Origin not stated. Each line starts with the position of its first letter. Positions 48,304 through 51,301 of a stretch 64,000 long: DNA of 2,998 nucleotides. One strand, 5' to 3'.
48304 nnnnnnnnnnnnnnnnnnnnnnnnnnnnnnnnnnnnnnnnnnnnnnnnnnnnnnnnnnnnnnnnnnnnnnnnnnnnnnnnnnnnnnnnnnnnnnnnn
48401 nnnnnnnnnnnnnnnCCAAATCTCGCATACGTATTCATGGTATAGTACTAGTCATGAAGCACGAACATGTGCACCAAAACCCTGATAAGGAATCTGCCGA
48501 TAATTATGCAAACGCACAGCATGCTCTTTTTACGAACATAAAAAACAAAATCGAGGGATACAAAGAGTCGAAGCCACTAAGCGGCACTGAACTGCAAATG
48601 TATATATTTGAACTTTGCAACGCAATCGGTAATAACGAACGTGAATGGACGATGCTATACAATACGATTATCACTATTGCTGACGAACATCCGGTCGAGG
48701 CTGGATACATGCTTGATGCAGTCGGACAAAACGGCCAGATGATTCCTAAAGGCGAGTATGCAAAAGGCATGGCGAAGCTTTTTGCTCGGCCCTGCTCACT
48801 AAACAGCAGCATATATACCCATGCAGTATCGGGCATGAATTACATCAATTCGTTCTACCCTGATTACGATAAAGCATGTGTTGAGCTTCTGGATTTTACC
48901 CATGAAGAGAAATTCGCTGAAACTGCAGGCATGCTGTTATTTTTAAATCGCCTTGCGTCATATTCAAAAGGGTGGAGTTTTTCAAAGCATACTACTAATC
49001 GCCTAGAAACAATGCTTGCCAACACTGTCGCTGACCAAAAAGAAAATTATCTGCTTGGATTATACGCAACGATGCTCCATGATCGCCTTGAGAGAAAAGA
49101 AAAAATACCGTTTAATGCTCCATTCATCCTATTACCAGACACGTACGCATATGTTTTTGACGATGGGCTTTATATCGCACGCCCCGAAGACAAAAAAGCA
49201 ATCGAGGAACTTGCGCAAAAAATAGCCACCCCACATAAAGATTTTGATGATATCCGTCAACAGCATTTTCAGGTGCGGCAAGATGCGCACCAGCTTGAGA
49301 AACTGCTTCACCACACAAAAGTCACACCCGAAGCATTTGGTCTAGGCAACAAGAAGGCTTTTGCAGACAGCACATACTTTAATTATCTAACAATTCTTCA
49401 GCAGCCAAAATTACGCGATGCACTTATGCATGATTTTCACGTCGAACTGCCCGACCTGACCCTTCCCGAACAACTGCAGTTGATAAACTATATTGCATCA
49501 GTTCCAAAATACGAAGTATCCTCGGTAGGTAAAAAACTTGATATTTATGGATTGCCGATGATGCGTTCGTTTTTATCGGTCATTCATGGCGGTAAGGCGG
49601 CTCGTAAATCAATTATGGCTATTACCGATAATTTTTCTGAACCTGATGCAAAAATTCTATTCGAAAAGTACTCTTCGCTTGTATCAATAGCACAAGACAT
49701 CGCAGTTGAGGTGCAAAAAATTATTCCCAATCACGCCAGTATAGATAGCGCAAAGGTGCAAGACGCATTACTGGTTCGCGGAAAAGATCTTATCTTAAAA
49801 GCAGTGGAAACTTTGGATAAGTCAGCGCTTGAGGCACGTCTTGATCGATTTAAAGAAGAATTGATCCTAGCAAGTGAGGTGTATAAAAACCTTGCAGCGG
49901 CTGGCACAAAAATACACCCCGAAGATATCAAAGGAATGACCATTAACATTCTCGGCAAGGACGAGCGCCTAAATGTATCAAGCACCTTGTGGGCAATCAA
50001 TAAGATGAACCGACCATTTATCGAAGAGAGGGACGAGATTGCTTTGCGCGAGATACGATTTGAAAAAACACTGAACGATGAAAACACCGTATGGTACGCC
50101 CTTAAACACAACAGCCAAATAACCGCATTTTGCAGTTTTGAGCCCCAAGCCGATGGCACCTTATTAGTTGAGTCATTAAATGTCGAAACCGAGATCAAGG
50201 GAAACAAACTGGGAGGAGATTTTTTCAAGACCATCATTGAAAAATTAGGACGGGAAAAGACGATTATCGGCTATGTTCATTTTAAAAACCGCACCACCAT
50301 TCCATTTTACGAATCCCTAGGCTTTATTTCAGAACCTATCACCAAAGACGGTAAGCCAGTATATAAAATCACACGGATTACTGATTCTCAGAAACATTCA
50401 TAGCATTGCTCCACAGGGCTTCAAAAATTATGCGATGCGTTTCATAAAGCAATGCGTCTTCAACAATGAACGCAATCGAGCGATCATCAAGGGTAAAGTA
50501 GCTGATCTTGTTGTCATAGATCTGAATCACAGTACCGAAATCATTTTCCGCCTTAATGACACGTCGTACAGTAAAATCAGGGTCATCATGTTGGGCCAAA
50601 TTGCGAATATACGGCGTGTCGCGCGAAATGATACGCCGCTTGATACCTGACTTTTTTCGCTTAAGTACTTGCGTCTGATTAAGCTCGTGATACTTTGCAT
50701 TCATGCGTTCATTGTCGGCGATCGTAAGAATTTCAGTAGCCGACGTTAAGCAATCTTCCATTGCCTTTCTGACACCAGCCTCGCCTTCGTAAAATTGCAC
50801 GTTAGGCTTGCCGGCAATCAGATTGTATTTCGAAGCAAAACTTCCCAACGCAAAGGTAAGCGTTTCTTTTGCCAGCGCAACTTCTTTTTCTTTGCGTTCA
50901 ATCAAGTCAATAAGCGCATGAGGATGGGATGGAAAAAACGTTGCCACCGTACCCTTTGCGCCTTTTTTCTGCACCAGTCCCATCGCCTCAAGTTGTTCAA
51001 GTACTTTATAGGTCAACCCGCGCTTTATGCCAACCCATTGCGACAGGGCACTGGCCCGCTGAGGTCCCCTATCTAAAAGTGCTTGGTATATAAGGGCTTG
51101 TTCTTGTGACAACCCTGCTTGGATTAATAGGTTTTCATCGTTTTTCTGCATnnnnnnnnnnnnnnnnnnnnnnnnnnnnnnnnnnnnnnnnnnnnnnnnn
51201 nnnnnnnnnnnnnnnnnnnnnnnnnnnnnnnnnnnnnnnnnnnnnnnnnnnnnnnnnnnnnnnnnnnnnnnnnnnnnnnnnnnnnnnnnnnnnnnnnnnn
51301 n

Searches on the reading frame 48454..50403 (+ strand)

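Call 25: search_protein_families(library=pfam, proteins=[window:48454-50403:+], max_evalue=0.001)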
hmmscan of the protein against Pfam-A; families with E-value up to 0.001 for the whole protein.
window:48454-50403:+ (649 aa): 2 families
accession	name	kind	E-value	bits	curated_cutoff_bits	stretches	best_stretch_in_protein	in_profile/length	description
PF00583.31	Acetyltransf_1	-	3.3e-05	24.6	20.7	1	520-624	10-116/116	Acetyltransferase (GNAT) family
PF13508.13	Acetyltransf_7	-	0.00017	22.4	27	1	546-625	4-83/84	Acetyltransferase (GNAT) domain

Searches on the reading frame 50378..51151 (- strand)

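Call 106: search_protein_families(library=pfam, proteins=[window:50378-51151:-], max_evalue=0.001)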
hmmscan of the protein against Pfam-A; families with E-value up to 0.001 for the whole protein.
window:50378-51151:- (257 aa): 1 family
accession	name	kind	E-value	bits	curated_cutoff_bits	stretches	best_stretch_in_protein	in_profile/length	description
PF01978.25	TrmB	-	5.8e-11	42.5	25.6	1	12-66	4-58/68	Sugar-specific transcriptional regulator TrmB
